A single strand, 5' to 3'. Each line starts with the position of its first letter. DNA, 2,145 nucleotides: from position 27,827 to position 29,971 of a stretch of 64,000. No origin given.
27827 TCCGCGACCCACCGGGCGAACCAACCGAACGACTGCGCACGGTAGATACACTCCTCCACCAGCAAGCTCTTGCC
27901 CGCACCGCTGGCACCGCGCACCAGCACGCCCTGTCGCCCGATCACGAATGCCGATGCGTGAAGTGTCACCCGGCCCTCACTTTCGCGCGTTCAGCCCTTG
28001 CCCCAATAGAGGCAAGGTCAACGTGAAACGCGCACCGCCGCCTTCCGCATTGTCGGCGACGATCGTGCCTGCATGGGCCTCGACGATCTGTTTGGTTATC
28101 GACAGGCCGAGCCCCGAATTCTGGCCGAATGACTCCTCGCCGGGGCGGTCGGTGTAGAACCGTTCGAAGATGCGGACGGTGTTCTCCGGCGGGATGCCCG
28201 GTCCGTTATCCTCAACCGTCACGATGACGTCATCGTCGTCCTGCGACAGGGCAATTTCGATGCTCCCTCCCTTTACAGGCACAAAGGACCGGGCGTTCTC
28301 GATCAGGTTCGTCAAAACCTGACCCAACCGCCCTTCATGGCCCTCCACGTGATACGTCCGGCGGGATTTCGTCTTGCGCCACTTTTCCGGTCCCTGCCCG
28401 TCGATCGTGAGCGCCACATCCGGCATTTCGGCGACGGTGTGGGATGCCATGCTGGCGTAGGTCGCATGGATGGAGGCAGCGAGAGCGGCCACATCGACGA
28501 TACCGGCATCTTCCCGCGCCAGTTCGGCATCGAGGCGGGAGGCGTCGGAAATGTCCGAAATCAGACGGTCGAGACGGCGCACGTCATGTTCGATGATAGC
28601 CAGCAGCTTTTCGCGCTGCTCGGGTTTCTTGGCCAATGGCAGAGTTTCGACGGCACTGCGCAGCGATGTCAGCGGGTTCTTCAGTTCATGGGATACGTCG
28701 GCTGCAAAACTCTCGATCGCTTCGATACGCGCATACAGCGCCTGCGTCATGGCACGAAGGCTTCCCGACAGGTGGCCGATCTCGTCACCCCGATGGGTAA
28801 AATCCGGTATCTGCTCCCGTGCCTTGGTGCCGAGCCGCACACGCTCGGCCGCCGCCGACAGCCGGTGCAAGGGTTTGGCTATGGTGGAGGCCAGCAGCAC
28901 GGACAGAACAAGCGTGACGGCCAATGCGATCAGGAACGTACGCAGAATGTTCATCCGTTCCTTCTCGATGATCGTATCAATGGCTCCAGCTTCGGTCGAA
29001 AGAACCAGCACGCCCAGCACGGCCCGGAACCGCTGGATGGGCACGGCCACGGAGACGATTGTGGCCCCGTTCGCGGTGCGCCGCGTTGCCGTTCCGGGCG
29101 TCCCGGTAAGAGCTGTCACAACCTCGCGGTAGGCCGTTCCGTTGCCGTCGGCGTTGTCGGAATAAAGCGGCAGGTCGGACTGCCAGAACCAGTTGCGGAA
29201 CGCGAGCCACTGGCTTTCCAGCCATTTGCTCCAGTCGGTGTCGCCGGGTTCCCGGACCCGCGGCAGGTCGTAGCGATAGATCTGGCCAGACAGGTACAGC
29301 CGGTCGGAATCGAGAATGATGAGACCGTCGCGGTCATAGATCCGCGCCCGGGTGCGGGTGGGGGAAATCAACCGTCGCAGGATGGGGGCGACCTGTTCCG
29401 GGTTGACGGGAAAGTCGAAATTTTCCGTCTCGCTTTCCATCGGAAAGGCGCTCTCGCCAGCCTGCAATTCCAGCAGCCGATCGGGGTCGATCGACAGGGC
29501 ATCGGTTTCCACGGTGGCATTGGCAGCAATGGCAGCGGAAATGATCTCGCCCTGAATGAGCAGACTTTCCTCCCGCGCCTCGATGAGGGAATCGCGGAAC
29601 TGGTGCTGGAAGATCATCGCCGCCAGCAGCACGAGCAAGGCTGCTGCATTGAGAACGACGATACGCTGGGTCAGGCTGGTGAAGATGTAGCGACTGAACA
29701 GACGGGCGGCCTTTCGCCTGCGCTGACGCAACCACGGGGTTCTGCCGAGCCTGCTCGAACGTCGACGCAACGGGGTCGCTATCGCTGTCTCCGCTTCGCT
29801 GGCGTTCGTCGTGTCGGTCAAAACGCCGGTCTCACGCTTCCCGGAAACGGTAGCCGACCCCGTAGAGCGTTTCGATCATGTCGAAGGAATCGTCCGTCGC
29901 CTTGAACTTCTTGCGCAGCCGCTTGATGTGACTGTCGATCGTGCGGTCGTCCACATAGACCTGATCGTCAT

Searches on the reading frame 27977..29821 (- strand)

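Call 109: search_protein_families(library=pfam, proteins=[window:27977-29821:-], max_evalue=0.001)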
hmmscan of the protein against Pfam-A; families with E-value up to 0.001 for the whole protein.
window:27977-29821:- (614 aa): 6 families
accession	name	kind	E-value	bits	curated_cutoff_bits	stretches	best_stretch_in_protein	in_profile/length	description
PF13756.12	Stimulus_sens_1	-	1.1e-34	119.6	29.8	1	139-252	1-111/111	Stimulus-sensing domain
PF02518.31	HATPase_c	-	4.8e-29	101.5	26.4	1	495-605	2-109/111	Histidine kinase-, DNA gyrase B-, and HSP90-like ATPase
PF13755.11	Sensor_TM1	-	1.2e-17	63.8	26.6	1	40-103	2-65/68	Sensor N-terminal transmembrane domain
PF00512.31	HisKA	-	1e-16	61.1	26.9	1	370-433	3-66/66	His Kinase A (phospho-acceptor) domain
PF00672.30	HAMP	-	7.3e-09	36.3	25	1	309-362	1-51/53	HAMP domain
PF13581.12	HATPase_c_2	-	0.00013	22.4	27.4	1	502-583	39-112/127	Histidine kinase-like ATPase domain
